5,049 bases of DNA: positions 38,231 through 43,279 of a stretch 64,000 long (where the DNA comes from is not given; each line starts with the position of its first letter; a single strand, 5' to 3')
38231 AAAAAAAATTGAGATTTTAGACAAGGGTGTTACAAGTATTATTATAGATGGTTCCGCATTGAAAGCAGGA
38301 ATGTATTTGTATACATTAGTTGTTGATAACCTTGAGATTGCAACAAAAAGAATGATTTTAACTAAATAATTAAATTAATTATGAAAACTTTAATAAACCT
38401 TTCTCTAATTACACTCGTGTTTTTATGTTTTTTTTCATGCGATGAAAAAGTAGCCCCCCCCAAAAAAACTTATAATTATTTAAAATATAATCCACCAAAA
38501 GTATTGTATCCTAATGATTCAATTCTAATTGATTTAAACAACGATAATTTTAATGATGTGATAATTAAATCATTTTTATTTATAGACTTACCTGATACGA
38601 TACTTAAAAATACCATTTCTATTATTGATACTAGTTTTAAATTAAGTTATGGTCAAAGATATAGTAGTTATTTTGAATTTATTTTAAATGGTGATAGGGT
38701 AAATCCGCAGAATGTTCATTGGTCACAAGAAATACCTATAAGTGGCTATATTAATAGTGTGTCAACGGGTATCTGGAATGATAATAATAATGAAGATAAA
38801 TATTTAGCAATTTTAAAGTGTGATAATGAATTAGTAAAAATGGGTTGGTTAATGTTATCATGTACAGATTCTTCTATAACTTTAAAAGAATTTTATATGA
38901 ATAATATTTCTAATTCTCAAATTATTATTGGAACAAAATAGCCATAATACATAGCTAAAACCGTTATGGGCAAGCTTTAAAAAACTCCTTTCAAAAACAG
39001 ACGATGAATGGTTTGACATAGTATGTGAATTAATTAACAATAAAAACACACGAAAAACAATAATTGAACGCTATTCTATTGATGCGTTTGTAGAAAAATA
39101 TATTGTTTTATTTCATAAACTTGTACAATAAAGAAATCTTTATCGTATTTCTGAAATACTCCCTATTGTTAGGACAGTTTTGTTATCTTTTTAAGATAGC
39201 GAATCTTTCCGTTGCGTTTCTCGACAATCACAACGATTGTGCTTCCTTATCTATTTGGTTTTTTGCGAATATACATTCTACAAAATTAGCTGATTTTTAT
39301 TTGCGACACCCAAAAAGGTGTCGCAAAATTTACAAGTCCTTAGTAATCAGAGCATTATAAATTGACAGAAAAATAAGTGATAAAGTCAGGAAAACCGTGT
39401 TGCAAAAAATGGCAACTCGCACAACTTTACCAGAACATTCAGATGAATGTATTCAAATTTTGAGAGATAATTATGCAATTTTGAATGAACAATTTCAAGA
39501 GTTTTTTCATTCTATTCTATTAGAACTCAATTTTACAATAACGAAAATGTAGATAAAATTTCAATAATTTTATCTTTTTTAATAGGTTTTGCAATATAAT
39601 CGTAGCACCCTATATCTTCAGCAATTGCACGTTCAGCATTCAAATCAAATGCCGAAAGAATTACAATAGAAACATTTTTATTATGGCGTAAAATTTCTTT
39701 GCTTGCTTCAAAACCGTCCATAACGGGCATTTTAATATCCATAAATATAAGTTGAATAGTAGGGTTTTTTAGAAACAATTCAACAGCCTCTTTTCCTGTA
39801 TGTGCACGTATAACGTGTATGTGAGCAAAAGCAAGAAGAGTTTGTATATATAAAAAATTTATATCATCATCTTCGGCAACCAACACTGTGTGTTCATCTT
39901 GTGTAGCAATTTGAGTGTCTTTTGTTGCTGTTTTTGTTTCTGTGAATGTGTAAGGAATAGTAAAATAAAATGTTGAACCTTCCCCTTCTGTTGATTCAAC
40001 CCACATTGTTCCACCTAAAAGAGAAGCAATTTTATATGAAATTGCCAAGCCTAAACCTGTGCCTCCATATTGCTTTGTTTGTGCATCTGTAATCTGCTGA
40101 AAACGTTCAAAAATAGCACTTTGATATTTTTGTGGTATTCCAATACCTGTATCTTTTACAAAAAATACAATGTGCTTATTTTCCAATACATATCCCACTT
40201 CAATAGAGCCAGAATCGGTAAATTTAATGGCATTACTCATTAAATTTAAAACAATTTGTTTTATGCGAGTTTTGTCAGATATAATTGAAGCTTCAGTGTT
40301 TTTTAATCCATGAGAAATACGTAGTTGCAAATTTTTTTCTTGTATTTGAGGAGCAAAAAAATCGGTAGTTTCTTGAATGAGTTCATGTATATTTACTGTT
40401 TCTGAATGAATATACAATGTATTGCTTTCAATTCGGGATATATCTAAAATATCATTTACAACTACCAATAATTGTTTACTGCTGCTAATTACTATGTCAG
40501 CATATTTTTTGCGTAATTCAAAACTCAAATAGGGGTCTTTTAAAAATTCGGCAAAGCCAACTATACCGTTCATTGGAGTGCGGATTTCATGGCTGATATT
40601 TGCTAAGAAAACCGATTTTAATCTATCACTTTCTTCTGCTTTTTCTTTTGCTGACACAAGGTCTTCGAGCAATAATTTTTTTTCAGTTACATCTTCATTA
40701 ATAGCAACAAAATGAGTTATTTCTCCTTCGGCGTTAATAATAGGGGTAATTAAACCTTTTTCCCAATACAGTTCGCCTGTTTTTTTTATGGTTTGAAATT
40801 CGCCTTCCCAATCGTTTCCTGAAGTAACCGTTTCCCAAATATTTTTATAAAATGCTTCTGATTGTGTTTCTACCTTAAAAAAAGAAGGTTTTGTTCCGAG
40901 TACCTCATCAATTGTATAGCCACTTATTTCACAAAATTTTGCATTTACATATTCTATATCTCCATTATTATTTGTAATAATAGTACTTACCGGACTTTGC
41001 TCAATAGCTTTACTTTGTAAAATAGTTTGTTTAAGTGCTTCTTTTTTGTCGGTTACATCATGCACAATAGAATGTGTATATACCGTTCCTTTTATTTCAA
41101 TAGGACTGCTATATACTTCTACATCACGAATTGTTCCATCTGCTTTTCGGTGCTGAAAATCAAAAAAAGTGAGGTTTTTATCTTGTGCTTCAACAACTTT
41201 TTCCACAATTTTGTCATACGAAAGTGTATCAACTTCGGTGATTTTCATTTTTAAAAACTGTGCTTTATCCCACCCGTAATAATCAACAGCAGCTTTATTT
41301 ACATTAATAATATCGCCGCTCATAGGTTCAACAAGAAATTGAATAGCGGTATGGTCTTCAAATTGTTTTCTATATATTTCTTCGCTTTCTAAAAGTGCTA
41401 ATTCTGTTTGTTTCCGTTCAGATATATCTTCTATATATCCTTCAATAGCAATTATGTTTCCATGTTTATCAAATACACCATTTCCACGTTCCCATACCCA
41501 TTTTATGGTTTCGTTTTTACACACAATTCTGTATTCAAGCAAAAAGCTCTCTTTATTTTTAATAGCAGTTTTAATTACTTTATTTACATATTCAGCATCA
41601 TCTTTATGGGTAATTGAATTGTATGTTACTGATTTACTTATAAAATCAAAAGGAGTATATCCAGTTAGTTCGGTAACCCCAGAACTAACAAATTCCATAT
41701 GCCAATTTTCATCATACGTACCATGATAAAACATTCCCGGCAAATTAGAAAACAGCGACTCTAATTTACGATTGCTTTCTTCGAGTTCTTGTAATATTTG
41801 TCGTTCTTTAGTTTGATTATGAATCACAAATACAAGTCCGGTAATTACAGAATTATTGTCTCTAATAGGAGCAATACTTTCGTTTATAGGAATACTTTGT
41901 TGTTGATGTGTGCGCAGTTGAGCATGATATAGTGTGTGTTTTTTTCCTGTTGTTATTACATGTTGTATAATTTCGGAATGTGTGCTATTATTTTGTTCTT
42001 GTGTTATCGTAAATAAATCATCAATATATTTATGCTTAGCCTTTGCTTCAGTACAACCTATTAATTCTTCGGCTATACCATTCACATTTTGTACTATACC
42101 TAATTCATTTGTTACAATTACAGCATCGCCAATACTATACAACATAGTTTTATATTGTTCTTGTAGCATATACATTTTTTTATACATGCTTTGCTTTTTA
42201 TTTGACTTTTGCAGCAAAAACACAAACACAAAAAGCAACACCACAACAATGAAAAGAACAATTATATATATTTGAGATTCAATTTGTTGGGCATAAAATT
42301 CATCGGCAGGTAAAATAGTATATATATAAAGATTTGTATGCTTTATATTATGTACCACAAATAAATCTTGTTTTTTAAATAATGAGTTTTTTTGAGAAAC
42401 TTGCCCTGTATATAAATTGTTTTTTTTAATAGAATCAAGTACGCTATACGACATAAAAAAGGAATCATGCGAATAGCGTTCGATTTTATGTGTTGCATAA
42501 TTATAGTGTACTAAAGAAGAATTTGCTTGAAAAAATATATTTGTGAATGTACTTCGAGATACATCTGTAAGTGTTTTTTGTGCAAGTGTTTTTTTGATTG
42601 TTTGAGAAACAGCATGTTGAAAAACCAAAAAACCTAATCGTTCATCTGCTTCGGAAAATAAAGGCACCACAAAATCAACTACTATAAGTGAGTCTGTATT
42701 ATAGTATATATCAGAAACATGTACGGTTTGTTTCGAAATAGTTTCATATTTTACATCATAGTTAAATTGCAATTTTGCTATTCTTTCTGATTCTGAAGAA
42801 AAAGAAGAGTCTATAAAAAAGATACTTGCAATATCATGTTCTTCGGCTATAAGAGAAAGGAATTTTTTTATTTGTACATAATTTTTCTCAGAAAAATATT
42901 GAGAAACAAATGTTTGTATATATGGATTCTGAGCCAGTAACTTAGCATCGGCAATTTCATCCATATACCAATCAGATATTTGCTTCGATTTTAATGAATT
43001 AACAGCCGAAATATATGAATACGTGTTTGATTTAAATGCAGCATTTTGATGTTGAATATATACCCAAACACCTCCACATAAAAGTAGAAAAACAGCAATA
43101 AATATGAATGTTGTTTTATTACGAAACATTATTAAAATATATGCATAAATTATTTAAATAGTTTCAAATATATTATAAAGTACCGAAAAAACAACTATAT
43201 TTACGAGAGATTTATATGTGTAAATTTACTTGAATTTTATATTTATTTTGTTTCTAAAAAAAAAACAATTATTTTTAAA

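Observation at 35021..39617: IS-bounded 4.1-kb mosaic insert between acpH and a hybrid kinase, bracketed by a 226-bp direct duplication of the target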

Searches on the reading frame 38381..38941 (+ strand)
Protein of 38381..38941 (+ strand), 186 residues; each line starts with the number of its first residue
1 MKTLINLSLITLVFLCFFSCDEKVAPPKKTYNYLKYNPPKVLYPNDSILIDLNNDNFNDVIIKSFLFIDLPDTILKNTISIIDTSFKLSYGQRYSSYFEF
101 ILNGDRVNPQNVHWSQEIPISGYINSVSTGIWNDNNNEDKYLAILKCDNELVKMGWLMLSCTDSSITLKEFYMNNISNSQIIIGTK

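Call 4: search_protein_families(library=pfam, proteins=[window:38381-38941:+], max_evalue=0.01)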
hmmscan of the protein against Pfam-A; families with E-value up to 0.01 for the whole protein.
window:38381-38941:+ (186 aa): 0 families

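Call 7: search_protein_families(library=ncbifam, proteins=[window:38381-38941:+], max_evalue=0.1)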
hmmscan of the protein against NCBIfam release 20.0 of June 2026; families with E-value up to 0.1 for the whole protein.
window:38381-38941:+ (186 aa): 0 families

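Call 38: find_encoding_contigs(protein=window:38381-38941:+, flank=6000, max_places=10)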
Protein window:38381-38941:+ (186 aa): 15 contigs read that carry it; 10 places shown.
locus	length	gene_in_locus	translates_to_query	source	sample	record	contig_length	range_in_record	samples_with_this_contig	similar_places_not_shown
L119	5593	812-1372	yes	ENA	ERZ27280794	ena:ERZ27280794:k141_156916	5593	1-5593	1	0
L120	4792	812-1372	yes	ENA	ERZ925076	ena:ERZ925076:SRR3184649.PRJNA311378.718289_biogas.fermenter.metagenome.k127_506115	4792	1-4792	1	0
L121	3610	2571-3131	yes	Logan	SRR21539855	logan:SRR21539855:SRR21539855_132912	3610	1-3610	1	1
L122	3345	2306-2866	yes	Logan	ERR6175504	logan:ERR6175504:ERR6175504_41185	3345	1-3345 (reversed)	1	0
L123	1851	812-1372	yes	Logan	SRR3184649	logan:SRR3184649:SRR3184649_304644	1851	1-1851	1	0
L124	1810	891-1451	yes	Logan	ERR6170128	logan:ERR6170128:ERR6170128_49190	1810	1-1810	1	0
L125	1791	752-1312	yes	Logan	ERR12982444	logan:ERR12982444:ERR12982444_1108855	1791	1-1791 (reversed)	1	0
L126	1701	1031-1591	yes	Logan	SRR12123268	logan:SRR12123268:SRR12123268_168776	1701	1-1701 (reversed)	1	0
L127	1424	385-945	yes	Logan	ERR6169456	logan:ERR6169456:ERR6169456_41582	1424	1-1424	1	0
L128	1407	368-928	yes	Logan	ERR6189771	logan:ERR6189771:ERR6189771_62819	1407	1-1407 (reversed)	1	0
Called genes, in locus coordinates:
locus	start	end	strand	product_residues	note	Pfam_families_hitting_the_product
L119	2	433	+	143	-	?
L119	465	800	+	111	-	PF18962:Por_Secre_tail (weak)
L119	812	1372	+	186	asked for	-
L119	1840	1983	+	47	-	-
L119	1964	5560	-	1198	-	PF00989:PAS, PF13426:PAS_9, PF08447:PAS_3, PF00989:PAS, PF08447:PAS_3, PF13426:PAS_9, PF00512:HisKA, PF02518:HATPase_c, +4 more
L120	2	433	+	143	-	?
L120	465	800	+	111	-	PF18962:Por_Secre_tail (weak)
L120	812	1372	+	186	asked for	-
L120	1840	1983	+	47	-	-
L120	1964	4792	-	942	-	?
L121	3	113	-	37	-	?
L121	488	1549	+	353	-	PF00722:Glyco_hydro_16, PF26113:GH16_XgeA (weak)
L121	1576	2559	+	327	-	PF13884:Peptidase_S74, PF18962:Por_Secre_tail (weak)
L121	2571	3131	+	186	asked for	-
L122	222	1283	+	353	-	PF00722:Glyco_hydro_16, PF26113:GH16_XgeA (weak)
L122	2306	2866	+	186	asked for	-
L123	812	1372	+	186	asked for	-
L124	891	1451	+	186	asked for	-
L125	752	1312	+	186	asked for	-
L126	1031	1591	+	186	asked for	-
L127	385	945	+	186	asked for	-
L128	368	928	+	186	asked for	-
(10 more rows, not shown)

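Call 63: search_protein_families(library=ncbifam, proteins=[window:38381-38941:+], max_evalue=1)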
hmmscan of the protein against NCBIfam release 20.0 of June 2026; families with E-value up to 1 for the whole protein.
window:38381-38941:+ (186 aa): 0 families
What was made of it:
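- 38381..38941 (+): 186-aa protein with a signal-peptide/lipobox-like N-terminus and no family match (cargo). No Pfam or NCBIfam hit (calls 4, 7, 63).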

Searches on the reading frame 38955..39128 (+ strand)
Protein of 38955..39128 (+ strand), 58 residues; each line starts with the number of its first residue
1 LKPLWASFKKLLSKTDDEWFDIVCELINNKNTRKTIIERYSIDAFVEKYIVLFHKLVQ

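Call 60: search_protein_families(library=pfam, proteins=[window:38955-39128:+], max_evalue=1)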
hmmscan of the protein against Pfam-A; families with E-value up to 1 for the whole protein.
seq(58 aa): 1 family
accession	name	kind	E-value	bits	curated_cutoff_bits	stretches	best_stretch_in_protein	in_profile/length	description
PF22761.1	NrS1-1_pol-like_head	-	0.033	14.8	27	1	3-48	4-49/88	NrS-1 polymerase-like head domain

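Call 61: search_dna_similar(query=window:38955-39128:+, collection=plasmids, mode=protein, max_evalue=1, max_rows=12)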
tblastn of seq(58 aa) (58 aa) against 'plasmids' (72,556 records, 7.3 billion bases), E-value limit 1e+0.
No match.

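Call 62: search_solved_structures(query=window:38955-39128:+, max_evalue=10)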
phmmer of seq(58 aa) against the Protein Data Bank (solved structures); distinct sequences matched with E-value up to 10: 5.
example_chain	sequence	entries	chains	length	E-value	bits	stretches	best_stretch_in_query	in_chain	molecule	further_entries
4x7m_A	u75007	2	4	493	0.92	13.4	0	30-54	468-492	TarM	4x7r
4wac_A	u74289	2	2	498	0.94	13.3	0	30-54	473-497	Glycosyl transferase, group 1 family protein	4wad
4x6l_A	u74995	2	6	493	0.97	13.3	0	30-54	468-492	TarM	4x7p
6k9e_A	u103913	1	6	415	3.3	11.6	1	3-46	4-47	Primase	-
6k9c_A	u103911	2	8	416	3.3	11.6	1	3-46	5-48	Primase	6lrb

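Call 63: search_protein_families(library=ncbifam, proteins=[window:38955-39128:+], max_evalue=1)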
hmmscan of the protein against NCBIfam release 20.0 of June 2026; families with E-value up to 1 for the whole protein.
seq(58 aa): 0 families
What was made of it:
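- Tried and rejected: Nothing significant in Pfam, NCBIfam, plasmid tblastn or PDB (calls 60-63).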

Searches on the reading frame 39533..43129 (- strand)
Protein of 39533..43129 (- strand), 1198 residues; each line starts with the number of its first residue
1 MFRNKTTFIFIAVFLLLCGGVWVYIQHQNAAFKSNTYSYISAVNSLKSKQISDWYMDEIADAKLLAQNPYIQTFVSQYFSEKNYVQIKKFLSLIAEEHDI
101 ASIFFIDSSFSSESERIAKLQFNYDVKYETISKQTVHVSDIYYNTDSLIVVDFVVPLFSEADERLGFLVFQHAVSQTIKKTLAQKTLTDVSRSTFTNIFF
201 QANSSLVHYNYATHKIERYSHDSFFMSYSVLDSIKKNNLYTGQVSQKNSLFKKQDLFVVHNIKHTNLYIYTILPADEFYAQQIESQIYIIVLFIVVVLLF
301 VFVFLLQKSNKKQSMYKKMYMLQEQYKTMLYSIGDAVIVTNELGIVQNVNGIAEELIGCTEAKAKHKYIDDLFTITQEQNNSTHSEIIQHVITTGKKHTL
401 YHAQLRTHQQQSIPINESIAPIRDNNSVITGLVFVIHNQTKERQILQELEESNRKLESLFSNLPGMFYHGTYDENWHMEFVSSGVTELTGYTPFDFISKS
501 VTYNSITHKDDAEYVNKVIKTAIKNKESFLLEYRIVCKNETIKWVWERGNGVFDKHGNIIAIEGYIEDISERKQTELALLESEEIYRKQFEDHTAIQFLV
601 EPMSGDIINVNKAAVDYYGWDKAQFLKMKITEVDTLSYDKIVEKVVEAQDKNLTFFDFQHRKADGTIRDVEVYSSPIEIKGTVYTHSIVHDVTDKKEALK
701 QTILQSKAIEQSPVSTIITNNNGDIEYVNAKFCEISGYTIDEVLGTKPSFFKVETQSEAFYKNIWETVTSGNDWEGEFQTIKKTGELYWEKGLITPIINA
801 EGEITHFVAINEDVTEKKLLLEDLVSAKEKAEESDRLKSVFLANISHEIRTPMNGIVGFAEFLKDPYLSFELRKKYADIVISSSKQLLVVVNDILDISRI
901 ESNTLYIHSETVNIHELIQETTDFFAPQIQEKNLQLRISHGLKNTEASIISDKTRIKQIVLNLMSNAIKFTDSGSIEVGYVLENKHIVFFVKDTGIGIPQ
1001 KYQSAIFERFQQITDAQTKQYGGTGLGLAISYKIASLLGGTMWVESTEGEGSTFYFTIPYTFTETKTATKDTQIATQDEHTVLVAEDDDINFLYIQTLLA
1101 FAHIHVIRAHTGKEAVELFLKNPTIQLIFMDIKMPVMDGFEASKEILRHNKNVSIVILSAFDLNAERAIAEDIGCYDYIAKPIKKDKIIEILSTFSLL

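Call 4: search_protein_families(library=pfam, proteins=[window:39533-43129:-], max_evalue=0.01)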
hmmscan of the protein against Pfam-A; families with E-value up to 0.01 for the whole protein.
window:39533-43129:- (1198 aa): 10 families
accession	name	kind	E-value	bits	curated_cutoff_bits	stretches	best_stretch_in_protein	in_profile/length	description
PF13426.13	PAS_9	-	5.1e-42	142.8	27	4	713-816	1-103/103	PAS domain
PF08447.18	PAS_3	-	1.6e-36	124.8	25.6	2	480-565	3-88/89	PAS fold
PF00989.32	PAS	-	2.7e-31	108.3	22.6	2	708-813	6-112/113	PAS fold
PF02518.31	HATPase_c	-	3.9e-28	98.5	26.4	1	952-1060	2-109/111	Histidine kinase-, DNA gyrase B-, and HSP90-like ATPase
PF00072.30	Response_reg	-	1.5e-20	73.8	30.2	1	1082-1192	1-110/111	Response regulator receiver domain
PF00512.31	HisKA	-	2e-19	69.8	26.9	1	838-902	2-65/66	His Kinase A (phospho-acceptor) domain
PF08448.16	PAS_4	-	2.8e-18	66.6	23.1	1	710-818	2-109/110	PAS fold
PF13188.13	PAS_8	-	7e-11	42.1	21.8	1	707-743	5-41/65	PAS domain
PF24820.1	Diguanyl_cycl_sensor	-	0.00022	21.6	28.1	0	332-426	4-100/109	Diguanylate cyclase-like sensor domain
PF24990.1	PAS_13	-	0.0033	18.2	27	0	716-752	3-39/143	ERT1/acuK family PAS domain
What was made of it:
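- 39533..43129 (-): Hybrid sensor kinase / response regulator, intact at 1198 aa; its last 85 nt lie in TR. PAS, HisKA, HATPase_c and Response_reg domains (call 4).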
